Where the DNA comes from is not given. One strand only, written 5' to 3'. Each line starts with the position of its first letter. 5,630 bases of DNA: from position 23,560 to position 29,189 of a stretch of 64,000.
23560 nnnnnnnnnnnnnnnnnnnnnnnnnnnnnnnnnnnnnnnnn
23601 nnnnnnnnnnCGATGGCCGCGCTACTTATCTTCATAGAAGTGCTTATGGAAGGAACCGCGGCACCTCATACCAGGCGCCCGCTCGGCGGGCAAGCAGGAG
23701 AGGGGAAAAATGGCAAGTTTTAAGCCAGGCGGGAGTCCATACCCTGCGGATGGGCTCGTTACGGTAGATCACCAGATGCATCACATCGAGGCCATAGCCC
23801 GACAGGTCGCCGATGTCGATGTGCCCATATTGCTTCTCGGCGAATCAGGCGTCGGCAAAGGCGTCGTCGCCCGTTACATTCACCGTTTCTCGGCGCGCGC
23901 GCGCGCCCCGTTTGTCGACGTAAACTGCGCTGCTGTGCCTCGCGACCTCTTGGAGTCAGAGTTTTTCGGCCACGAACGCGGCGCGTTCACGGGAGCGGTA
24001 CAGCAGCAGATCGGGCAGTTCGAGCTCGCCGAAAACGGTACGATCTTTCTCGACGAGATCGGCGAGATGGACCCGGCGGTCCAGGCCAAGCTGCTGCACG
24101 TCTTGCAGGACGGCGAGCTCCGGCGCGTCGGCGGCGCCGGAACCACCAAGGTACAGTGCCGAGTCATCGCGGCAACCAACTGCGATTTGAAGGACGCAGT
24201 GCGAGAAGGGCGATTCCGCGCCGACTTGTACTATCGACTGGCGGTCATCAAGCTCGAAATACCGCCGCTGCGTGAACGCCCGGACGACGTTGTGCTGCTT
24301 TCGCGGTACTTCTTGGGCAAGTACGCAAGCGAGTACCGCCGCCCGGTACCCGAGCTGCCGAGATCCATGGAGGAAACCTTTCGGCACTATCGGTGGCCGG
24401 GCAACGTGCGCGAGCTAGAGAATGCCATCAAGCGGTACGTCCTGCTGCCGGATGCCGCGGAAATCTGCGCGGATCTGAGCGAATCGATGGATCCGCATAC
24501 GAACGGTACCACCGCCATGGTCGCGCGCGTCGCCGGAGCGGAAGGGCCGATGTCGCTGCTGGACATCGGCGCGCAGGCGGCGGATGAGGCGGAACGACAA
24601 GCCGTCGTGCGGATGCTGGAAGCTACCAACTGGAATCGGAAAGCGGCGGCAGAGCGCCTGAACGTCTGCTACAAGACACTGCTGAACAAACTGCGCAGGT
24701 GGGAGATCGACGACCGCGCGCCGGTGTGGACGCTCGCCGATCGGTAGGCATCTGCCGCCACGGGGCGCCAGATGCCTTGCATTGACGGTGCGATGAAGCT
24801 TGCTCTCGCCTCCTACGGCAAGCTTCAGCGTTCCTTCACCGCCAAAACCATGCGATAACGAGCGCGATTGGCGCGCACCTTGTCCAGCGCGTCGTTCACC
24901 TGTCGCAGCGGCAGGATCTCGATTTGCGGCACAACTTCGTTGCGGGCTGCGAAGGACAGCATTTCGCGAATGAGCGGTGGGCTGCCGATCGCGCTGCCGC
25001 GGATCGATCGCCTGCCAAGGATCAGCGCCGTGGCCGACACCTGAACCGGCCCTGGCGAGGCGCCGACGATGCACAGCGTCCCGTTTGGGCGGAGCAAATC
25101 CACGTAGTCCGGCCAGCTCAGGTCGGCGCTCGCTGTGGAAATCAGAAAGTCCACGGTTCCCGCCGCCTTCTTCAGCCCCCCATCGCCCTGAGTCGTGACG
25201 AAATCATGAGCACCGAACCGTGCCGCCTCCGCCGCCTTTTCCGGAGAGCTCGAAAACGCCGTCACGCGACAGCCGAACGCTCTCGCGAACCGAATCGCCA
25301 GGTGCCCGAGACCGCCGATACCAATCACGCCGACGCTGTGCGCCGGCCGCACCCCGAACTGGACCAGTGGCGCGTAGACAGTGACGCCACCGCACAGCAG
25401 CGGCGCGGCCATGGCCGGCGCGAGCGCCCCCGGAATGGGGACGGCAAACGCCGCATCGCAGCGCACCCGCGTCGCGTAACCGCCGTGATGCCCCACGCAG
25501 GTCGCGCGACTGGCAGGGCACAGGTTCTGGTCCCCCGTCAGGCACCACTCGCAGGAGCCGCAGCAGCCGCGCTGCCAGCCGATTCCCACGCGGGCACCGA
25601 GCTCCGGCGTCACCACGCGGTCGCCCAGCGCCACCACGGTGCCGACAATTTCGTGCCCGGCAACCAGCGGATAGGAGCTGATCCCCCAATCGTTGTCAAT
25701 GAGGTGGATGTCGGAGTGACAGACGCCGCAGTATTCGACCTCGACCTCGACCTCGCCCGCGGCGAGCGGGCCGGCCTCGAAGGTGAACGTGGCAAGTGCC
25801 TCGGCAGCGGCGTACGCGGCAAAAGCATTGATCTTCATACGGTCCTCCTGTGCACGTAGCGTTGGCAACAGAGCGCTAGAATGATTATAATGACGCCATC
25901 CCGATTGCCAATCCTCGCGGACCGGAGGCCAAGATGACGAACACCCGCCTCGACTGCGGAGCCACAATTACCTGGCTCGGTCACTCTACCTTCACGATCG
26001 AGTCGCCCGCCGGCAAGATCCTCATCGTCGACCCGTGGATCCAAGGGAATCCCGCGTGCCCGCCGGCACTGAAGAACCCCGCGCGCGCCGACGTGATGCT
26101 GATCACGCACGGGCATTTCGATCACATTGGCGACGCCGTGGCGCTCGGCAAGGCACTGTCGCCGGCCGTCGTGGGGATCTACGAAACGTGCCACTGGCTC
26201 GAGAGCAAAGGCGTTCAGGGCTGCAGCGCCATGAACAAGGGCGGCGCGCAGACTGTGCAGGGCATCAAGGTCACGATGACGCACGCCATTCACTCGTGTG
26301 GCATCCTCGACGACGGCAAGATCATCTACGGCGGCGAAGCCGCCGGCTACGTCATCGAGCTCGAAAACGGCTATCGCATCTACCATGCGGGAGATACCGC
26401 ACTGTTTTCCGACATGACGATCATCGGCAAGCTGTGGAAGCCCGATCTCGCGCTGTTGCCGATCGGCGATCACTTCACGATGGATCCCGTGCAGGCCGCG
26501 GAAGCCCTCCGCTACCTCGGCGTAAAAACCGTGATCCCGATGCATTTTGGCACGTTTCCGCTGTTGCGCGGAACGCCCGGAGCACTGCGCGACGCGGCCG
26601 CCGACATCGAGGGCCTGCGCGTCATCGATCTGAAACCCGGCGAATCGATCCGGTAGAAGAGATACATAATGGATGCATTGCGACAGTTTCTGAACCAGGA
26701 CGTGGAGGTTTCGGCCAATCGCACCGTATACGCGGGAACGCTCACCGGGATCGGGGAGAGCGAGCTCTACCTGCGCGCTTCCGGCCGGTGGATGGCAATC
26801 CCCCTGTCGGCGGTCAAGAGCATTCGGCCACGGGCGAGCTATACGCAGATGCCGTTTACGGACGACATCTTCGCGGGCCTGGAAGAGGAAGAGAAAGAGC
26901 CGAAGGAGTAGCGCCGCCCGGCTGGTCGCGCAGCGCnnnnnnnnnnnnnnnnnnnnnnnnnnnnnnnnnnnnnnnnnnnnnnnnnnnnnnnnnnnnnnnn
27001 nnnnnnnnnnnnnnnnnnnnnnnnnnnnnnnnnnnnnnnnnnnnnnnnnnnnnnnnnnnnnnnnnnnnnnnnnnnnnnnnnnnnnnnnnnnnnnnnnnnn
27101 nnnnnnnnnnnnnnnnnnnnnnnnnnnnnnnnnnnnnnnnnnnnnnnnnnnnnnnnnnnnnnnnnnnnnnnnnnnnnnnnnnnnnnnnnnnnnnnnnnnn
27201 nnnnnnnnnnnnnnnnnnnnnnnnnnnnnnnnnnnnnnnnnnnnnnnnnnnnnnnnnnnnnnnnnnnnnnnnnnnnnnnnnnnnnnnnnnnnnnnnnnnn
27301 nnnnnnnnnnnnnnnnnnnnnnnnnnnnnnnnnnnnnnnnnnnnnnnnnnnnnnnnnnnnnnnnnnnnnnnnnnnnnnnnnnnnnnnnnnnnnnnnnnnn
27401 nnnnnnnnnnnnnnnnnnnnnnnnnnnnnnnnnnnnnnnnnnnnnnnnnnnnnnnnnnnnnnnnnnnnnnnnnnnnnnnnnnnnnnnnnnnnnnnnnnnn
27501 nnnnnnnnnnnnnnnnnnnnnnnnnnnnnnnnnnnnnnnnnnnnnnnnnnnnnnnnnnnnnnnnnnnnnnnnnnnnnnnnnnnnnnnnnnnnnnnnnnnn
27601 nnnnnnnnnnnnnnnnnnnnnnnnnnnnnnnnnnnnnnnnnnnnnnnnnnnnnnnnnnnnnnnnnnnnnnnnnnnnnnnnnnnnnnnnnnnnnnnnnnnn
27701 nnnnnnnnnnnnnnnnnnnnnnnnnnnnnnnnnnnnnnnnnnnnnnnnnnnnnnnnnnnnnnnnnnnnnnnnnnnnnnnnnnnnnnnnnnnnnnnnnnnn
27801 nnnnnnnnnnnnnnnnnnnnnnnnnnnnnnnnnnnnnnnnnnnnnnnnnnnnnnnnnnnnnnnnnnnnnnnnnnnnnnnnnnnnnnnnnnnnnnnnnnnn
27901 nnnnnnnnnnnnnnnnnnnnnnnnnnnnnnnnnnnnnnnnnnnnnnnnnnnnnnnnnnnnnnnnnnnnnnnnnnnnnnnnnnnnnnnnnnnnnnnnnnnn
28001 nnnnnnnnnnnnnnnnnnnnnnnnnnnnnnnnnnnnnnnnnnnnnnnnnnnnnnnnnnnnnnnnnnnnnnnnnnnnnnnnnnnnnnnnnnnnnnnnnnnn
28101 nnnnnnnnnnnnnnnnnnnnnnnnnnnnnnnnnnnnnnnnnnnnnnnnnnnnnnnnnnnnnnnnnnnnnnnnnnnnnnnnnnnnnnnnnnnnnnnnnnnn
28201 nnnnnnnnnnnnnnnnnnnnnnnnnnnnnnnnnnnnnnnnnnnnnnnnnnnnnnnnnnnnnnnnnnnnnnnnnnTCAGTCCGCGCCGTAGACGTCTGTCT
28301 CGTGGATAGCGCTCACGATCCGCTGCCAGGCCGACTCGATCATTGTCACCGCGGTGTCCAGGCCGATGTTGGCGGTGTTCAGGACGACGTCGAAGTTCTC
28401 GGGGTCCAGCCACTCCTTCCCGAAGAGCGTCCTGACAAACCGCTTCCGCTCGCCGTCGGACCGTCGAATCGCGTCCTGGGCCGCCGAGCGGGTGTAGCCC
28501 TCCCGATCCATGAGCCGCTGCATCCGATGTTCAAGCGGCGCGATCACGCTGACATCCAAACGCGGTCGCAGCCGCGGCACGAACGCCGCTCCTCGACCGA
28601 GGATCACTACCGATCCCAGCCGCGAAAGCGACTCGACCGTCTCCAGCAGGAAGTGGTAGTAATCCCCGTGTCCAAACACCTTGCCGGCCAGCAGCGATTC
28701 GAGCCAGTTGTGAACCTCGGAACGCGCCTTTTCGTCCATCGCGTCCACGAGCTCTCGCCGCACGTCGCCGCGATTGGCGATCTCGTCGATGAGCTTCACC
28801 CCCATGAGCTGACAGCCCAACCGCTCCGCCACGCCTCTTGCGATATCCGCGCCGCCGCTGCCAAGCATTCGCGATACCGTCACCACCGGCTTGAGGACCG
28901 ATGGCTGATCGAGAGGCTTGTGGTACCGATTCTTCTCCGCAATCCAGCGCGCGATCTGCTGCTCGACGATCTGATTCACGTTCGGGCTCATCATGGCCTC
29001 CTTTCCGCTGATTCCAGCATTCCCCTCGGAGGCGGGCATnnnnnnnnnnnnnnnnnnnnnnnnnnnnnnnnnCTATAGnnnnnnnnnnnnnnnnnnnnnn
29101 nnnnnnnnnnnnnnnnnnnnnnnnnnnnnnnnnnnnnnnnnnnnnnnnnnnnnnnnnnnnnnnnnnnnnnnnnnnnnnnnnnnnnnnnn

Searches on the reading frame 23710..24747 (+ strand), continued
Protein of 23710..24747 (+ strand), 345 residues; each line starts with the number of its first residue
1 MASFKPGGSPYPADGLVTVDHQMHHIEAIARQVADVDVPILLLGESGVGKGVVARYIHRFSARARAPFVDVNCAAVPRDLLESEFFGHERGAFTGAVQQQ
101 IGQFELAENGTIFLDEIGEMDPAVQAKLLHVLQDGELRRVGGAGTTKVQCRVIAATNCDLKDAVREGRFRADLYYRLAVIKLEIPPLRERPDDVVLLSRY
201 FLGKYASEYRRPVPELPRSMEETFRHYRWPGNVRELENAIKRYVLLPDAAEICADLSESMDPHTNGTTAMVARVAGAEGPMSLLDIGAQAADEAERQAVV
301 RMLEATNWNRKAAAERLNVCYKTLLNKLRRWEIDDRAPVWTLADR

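Call 19: find_encoding_contigs(protein=P0039, flank=8000, max_places=3)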
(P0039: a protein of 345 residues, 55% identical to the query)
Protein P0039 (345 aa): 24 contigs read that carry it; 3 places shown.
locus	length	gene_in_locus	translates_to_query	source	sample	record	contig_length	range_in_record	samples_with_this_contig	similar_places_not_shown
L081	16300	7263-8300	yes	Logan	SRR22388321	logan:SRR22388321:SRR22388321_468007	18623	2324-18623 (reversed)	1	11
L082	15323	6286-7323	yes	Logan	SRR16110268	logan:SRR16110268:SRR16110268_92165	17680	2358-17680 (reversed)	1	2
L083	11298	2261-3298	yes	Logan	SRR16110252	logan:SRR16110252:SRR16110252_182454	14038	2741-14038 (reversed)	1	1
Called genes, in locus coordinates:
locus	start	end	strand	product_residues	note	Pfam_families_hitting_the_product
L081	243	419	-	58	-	-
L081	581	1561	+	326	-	PF00691:OmpA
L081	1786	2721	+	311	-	PF01740:STAS, PF13466:STAS_2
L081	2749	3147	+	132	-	PF01740:STAS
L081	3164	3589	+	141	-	PF13581:HATPase_c_2, PF02518:HATPase_c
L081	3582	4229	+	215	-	PF07228:SpoIIE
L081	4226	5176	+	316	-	PF08673:RsbU_N (weak), PF07730:HisKA_3, PF13581:HATPase_c_2 (weak), PF02518:HATPase_c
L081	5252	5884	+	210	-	PF00072:Response_reg, PF13384:HTH_23 (faint), PF00196:GerE, PF04545:Sigma70_r4 (weak), PF08281:Sigma70_r4_2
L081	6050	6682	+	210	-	PF00072:Response_reg, PF04545:Sigma70_r4 (faint), PF00196:GerE, PF08281:Sigma70_r4_2, PF13384:HTH_23 (weak)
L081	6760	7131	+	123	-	PF00072:Response_reg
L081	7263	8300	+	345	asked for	PF00158:Sigma54_activat, PF14532:Sigma54_activ_2, PF07728:AAA_5 (weak), PF25601:AAA_lid_14, PF02954:HTH_8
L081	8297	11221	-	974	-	PF00082:Peptidase_S8, PF02225:PA (weak)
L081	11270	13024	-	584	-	PF19543:GH123_N (faint), PF22680:Glyco_hydro_123_N_2, PF13320:GH123_cat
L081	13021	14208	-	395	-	PF15632:ATPgrasp_Ter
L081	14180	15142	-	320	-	PF01522:Polysacc_deac_1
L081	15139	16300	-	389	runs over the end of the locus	PF13692:Glyco_trans_1_4 (weak)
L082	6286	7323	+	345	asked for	PF00158:Sigma54_activat, PF14532:Sigma54_activ_2, PF07728:AAA_5 (weak), PF25601:AAA_lid_14, PF02954:HTH_8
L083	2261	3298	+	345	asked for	PF00158:Sigma54_activat, PF14532:Sigma54_activ_2, PF07728:AAA_5 (weak), PF25601:AAA_lid_14, PF02954:HTH_8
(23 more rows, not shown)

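Call 20: find_encoding_contigs(protein=P0014, flank=8000, max_places=3)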
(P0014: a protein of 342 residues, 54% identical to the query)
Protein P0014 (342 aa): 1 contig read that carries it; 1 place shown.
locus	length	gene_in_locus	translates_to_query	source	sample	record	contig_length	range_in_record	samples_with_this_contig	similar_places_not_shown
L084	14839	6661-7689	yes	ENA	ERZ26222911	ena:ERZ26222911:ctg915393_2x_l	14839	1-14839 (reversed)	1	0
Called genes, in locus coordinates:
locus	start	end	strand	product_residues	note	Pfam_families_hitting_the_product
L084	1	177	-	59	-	?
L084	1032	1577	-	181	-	PF01227:GTP_cyclohydroI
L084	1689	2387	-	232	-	PF10520:Lipid_desat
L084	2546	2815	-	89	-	PF00067:p450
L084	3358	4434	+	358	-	-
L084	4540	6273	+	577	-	PF22680:Glyco_hydro_123_N_2, PF19543:GH123_N (weak), PF13320:GH123_cat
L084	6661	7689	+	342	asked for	PF00158:Sigma54_activat, PF14532:Sigma54_activ_2, PF07728:AAA_5 (weak), PF25601:AAA_lid_14, PF02954:HTH_8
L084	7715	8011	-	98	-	-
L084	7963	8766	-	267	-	-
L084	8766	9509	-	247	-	-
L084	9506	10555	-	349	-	PF11104:PilM_2, PF14450:FtsA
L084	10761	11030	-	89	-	PF00381:PTS-HPr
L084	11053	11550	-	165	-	PF00359:PTS_EIIA_2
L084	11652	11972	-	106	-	PF02482:Ribosomal_S30AE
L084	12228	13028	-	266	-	PF01416:PseudoU_synth_1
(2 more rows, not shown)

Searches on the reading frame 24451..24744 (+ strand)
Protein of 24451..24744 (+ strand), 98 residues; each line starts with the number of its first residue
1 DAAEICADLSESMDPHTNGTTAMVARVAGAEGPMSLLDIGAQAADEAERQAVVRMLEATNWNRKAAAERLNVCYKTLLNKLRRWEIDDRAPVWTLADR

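Call 32: find_homologous_proteins(query=window:24451-24744:+, max_evalue=0.001)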
Query seq(98 aa) (98 aa): 3 proteins with E <= 0.001 among 12 candidates.
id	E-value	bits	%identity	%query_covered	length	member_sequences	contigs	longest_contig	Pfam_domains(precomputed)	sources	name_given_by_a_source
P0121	2.4e-14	71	68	57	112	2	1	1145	PF02954.26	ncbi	-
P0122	5.2e-12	63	61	55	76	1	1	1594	-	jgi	-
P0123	9.7e-4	37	45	52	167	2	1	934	PF25601.2,PF02954.26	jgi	jgi:two-component system response regulator HydG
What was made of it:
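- Tried and rejected: A search with the DNA-binding domain alone returned three fragments on contigs under 1.6 kb (call 32).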

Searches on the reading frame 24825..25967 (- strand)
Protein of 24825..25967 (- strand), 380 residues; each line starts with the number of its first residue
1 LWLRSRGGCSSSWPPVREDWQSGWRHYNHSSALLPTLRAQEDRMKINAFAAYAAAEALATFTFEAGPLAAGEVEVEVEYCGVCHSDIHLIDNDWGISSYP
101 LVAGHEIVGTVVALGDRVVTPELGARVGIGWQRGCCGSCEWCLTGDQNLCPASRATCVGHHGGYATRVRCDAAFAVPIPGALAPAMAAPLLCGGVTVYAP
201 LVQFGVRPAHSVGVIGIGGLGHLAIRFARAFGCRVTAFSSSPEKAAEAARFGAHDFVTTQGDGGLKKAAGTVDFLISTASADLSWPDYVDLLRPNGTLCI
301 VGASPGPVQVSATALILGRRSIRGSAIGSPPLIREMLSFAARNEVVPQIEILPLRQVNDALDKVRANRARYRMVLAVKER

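Call 38: search_protein_families(library=ncbifam, proteins=[window:24825-25967:-], max_evalue=0.000001)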
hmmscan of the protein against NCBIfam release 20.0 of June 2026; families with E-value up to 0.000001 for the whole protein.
window:24825-25967:- (380 aa): 21 families
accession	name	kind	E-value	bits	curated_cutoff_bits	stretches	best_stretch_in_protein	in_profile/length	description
NF047908.1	AldhRedAhr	equivalog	1.7e-131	438.1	470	1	45-375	3-333/335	NADPH-dependent aldehyde reductase Ahr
NF006940.0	PRK09422.1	equivalog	1.1e-58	198.8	344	1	66-378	20-336/338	alcohol dehydrogenase AdhP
TIGR02822.1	adh_fam_2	subfamily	4.2e-40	137.8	283.5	1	69-370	26-323/329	zinc-binding alcohol dehydrogenase family protein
NF010344.0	PRK13771.1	subfamily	5.9e-31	107.7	349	1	69-375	24-331/334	putative alcohol dehydrogenase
TIGR03366.1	HpnZ_proposed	hypoth_equivalog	4.8e-26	91.7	328.1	1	68-343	3-296/315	putative phosphonate catabolism associated alcohol dehydrogenase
NF041172.1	AcrlCoa_red_Thmprot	equivalog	1.6e-24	86.4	500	1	69-368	24-325/334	acryloyl-CoA reductase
TIGR03201.1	dearomat_had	equivalog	2.8e-24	85.9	338.65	1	58-376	11-348/349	6-hydroxycyclohex-1-ene-1-carbonyl-CoA dehydrogenase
NF041097.1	keto_inos_dh_IolM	equivalog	1.1e-23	83.5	450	1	46-367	29-380/389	scyllo-inosose 3-dehydrogenase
TIGR03989.1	Rxyl_3153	subfamily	1.3e-23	83.9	440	1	63-161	19-116/370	NDMA-dependent alcohol dehydrogenase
NF007489.0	PRK10083.1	equivalog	2.5e-21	76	376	1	64-325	18-282/339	Zn-dependent oxidoreductase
NF003808.0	PRK05396.1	equivalog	8.7e-21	74.2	380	1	67-322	22-283/341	L-threonine 3-dehydrogenase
TIGR02818.1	adh_III_F_hyde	equivalog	9.5e-19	67.7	543.95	1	45-156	1-111/368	S-(hydroxymethyl)glutathione dehydrogenase/class III alcohol dehydrogenase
TIGR00692.1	tdh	equivalog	9.9e-19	67.5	458.35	1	69-316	22-275/340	L-threonine 3-dehydrogenase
TIGR03451.1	mycoS_dep_FDH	equivalog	1.1e-17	63.9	512.9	1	70-263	26-232/358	S-(hydroxymethyl)mycothiol dehydrogenase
NF007375.0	PRK09880.1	equivalog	5.6e-16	58.2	469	1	72-325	29-289/344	L-idonate 5-dehydrogenase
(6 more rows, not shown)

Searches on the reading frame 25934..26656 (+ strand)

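Call 61: search_protein_families(library=pfam, proteins=[window:25934-26656:+], max_evalue=0.00001)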
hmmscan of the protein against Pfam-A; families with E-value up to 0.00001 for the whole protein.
window:25934-26656:+ (240 aa): 3 families
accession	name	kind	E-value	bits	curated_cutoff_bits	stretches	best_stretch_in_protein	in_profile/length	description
PF12706.13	Lactamase_B_2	-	5.8e-27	95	27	1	32-205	5-200/200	Beta-lactamase superfamily domain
PF13483.12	Lactamase_B_3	-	1.5e-23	84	24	1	11-204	1-160/160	Beta-lactamase superfamily domain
PF00753.33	Lactamase_B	-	2.5e-11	44.3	22.7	1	13-204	2-196/196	Metallo-beta-lactamase superfamily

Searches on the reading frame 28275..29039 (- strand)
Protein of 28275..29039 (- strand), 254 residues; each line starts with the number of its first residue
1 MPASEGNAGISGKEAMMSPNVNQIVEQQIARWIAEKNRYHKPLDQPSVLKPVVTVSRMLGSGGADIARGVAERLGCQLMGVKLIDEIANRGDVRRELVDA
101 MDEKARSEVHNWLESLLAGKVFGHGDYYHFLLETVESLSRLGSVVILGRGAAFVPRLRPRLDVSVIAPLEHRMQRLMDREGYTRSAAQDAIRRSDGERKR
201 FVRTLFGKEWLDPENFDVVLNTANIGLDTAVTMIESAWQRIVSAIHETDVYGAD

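Call 61: search_protein_families(library=pfam, proteins=[window:28275-29039:-], max_evalue=0.00001)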
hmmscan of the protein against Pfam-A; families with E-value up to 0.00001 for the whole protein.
window:28275-29039:- (254 aa): 1 family
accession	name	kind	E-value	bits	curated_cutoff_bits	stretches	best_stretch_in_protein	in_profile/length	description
PF13189.12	Cytidylate_kin2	-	7.3e-38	130.9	28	1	52-223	1-175/176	Cytidylate kinase-like family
